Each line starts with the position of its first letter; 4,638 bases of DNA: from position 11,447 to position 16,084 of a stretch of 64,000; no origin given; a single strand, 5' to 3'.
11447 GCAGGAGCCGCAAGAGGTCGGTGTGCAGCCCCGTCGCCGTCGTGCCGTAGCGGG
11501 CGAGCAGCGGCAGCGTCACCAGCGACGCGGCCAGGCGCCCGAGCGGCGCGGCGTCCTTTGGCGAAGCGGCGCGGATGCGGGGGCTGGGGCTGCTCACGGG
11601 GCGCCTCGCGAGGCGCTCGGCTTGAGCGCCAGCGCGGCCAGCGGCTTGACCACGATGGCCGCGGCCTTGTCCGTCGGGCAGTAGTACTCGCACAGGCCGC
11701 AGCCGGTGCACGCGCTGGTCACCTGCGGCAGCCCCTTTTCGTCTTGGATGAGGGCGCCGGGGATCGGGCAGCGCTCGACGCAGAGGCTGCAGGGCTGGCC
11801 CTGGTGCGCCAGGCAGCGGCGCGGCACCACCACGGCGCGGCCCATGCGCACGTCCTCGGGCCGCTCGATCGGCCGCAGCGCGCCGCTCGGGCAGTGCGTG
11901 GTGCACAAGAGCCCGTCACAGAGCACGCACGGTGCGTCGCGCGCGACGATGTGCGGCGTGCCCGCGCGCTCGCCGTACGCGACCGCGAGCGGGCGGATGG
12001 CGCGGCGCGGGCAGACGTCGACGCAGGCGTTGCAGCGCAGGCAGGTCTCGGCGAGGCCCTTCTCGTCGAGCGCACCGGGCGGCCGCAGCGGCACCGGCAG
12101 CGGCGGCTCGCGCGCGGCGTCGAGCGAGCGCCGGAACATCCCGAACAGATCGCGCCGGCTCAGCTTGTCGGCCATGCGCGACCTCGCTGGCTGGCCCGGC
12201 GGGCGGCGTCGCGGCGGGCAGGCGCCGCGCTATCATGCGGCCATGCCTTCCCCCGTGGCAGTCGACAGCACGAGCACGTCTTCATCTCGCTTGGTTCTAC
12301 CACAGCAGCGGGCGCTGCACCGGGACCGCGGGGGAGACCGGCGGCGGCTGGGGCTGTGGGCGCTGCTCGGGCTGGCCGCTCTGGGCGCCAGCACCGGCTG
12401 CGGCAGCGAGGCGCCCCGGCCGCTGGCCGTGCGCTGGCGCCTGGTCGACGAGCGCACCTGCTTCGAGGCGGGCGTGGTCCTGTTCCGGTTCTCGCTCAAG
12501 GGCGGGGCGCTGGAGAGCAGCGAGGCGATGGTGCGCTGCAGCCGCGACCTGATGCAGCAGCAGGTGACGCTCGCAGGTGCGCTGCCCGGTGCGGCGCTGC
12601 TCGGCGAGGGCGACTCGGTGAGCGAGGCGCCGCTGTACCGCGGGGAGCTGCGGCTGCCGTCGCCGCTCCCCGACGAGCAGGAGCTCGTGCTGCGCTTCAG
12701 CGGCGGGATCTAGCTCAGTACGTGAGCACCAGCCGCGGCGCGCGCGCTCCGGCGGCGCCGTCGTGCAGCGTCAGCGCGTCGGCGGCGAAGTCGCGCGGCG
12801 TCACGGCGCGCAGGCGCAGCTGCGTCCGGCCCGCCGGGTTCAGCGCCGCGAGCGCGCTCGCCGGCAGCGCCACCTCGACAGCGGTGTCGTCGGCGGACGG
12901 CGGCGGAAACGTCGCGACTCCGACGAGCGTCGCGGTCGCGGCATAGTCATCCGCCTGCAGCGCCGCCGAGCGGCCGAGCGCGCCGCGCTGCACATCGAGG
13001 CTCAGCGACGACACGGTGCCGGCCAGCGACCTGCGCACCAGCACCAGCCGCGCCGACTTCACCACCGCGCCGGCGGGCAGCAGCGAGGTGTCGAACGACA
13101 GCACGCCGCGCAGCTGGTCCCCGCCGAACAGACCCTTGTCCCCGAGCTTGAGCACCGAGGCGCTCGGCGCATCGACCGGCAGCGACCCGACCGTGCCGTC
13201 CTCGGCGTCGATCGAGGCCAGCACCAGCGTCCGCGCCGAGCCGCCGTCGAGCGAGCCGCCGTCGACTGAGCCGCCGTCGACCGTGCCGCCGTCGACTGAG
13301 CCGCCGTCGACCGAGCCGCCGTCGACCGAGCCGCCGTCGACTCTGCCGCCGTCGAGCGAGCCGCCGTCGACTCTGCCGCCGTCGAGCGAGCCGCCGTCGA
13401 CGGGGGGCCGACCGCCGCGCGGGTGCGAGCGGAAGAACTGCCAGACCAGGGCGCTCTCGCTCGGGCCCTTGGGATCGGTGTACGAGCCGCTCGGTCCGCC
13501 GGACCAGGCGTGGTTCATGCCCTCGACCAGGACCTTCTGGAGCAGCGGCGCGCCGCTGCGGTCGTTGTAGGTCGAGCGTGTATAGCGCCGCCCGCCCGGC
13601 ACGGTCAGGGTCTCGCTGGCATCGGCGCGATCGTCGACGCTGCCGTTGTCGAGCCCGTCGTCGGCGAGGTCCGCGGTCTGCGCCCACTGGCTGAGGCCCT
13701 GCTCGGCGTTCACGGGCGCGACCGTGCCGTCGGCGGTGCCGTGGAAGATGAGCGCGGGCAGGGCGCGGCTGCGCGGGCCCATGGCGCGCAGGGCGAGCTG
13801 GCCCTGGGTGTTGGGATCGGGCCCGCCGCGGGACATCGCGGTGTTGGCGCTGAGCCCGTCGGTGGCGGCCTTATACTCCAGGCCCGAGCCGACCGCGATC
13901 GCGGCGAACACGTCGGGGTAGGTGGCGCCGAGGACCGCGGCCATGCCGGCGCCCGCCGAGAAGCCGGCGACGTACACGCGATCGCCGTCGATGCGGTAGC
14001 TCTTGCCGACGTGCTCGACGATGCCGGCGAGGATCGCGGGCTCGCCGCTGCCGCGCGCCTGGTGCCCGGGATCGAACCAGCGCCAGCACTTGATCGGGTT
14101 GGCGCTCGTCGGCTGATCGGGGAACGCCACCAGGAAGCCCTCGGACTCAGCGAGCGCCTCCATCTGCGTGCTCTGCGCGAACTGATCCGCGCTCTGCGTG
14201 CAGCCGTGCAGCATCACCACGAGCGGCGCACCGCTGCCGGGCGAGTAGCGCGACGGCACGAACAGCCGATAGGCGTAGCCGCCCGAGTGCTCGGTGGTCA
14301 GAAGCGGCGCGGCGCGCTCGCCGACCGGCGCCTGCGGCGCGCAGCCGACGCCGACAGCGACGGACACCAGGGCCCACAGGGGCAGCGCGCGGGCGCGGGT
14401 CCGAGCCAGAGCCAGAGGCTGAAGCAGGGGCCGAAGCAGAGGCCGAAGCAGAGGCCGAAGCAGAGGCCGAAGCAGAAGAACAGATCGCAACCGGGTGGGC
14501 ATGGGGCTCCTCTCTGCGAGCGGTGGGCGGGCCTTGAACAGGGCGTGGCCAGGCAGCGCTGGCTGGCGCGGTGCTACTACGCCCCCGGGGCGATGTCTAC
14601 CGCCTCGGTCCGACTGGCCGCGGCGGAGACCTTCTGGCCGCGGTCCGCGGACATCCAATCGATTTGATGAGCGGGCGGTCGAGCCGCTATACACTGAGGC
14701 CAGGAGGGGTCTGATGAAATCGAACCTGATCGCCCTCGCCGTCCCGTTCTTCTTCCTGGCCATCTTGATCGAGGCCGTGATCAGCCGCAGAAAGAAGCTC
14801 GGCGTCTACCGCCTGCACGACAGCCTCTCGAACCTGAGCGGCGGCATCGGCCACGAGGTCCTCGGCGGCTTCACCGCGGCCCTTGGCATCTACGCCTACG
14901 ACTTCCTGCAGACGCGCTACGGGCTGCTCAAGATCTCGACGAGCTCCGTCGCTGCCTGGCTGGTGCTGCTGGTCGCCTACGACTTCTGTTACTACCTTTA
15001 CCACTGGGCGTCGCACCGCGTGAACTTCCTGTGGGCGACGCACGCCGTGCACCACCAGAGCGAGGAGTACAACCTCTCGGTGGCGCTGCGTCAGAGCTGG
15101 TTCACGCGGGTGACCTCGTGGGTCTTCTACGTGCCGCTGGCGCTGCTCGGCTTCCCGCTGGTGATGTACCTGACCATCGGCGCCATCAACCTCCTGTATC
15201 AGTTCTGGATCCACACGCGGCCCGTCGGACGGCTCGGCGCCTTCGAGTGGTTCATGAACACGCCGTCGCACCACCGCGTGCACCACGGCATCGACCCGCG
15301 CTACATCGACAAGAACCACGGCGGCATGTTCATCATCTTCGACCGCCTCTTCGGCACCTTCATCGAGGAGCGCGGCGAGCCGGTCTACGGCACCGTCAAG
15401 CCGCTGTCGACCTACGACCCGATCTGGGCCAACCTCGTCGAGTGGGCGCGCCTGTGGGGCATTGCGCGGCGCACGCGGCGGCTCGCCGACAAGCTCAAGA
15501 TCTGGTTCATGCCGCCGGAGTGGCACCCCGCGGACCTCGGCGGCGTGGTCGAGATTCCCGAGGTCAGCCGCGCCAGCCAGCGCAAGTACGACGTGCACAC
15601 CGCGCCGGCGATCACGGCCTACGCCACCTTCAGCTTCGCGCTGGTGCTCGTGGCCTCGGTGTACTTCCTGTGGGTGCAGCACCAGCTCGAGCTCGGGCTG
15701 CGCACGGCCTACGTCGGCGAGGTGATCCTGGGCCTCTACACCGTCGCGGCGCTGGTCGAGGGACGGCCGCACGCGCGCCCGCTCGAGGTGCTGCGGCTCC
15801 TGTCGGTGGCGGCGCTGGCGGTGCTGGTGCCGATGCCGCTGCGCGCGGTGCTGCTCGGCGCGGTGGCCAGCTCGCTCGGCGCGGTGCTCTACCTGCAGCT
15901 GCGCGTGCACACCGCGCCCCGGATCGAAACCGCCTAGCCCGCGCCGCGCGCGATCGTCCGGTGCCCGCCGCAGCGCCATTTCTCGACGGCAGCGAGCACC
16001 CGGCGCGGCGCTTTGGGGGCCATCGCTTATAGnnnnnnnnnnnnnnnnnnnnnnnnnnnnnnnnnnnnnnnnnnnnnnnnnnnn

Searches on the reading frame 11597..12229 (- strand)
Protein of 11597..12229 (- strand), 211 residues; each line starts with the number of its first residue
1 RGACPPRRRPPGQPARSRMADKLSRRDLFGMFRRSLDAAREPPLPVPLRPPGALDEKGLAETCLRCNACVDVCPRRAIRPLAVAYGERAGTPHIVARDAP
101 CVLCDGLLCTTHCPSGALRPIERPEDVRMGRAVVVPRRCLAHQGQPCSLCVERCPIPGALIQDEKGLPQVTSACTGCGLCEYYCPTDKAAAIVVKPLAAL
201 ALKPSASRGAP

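Call 17: search_protein_families(library=pfam, proteins=[window:11597-12229:-], max_evalue=0.001)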
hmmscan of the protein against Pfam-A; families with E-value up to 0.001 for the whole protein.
window:11597-12229:- (211 aa): 12 families
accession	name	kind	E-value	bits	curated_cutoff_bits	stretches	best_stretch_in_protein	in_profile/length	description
PF12838.12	Fer4_7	-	8.4e-13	49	27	2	62-117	1-52/52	4Fe-4S dicluster domain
PF13187.11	Fer4_9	-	3.5e-12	46.6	27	1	54-78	34-52/52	4Fe-4S dicluster domain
PF00037.32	Fer4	-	8.5e-11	41.7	21.1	2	61-79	6-24/24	4Fe-4S binding domain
PF13237.11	Fer4_10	-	7.3e-10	39.1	25.5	0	94-155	2-53/53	4Fe-4S dicluster domain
PF14697.11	Fer4_21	-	4.7e-08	33.5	35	0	147-188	11-55/59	4Fe-4S dicluster domain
PF12837.12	Fer4_6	-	5.4e-08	32.9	25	0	172-186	7-21/24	4Fe-4S binding domain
PF13534.11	Fer4_17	-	8.7e-08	33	22.2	0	56-75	39-58/61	4Fe-4S dicluster domain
PF13183.11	Fer4_8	-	2.4e-06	28.4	27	0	56-75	47-66/68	4Fe-4S dicluster domain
PF13484.11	Fer4_16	-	5.9e-06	27.4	30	0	63-80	2-19/66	4Fe-4S double cluster binding domain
PF12800.12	Fer4_4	-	2e-05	25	24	1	61-75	2-16/17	4Fe-4S binding domain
PF12797.12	Fer4_2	-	9.4e-05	22.6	24.5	0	171-186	7-22/22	4Fe-4S binding domain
PF12798.12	Fer4_3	-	0.00013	23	27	0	174-187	1-14/15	4Fe-4S binding domain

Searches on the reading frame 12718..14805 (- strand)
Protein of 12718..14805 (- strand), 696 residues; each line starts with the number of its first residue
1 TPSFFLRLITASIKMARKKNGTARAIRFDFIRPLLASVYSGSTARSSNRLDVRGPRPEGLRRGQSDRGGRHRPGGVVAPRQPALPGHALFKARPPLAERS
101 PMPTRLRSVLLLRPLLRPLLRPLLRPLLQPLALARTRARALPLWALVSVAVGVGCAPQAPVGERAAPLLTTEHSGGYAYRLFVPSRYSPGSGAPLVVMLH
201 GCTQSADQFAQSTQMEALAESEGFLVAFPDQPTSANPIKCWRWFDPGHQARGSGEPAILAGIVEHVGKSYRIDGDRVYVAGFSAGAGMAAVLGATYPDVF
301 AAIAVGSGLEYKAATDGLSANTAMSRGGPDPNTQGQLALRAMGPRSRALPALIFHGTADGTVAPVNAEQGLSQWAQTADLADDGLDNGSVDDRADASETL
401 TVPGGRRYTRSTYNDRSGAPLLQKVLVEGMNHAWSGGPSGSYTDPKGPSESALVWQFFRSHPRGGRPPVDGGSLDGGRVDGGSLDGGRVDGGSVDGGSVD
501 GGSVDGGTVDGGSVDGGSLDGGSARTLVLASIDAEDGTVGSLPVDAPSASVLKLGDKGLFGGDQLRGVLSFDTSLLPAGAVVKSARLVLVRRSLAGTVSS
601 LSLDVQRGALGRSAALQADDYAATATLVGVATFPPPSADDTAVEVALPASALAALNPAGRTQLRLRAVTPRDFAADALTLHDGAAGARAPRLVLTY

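Call 17: search_protein_families(library=pfam, proteins=[window:12718-14805:-], max_evalue=0.001)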
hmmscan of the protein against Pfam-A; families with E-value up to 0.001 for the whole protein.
window:12718-14805:- (696 aa): 7 families
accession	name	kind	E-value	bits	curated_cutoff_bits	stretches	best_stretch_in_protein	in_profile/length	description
PF10503.15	Esterase_PHB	-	6e-44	150.3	23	1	191-380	14-201/219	Esterase PHB depolymerase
PF00326.27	Peptidase_S9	-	6.9e-09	35.9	22.6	1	217-370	8-166/213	Prolyl oligopeptidase family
PF00756.26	Esterase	-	5.3e-07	30.1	22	1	180-309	11-149/251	Putative esterase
PF00561.26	Abhydrolase_1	-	3.3e-05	24.1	25.8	1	194-308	1-102/245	alpha/beta hydrolase fold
PF03959.19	FSH1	-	4e-05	23.8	21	1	196-369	7-181/211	Serine hydrolase (FSH1)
PF20434.5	BD-FAE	-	9.1e-05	22.5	26.8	0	267-296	81-110/215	BD-FAE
PF12146.15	Hydrolase_4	-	0.00063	19.5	27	0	195-314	6-116/239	Serine aminopeptidase, S33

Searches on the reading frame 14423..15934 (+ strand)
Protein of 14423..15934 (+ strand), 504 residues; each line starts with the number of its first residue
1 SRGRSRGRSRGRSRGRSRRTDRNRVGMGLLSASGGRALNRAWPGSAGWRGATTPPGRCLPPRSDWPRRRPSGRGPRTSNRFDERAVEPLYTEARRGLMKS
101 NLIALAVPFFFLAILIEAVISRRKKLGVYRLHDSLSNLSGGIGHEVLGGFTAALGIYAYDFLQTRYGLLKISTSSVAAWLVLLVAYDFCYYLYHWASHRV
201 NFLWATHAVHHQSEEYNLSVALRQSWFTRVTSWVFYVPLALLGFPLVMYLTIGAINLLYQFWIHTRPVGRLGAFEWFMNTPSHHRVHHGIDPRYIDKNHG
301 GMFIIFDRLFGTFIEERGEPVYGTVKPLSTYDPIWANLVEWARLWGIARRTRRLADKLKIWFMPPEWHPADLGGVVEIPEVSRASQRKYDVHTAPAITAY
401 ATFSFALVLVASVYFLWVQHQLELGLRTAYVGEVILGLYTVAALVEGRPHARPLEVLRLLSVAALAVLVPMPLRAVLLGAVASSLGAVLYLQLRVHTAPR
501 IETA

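Call 17: search_protein_families(library=pfam, proteins=[window:14423-15934:+], max_evalue=0.001)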
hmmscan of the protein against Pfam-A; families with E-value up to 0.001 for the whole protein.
window:14423-15934:+ (504 aa): 1 family
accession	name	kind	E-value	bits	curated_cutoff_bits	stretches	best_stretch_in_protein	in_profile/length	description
PF04116.19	FA_hydroxylase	-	1.7e-26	93.6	31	1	179-312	1-132/132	Fatty acid hydroxylase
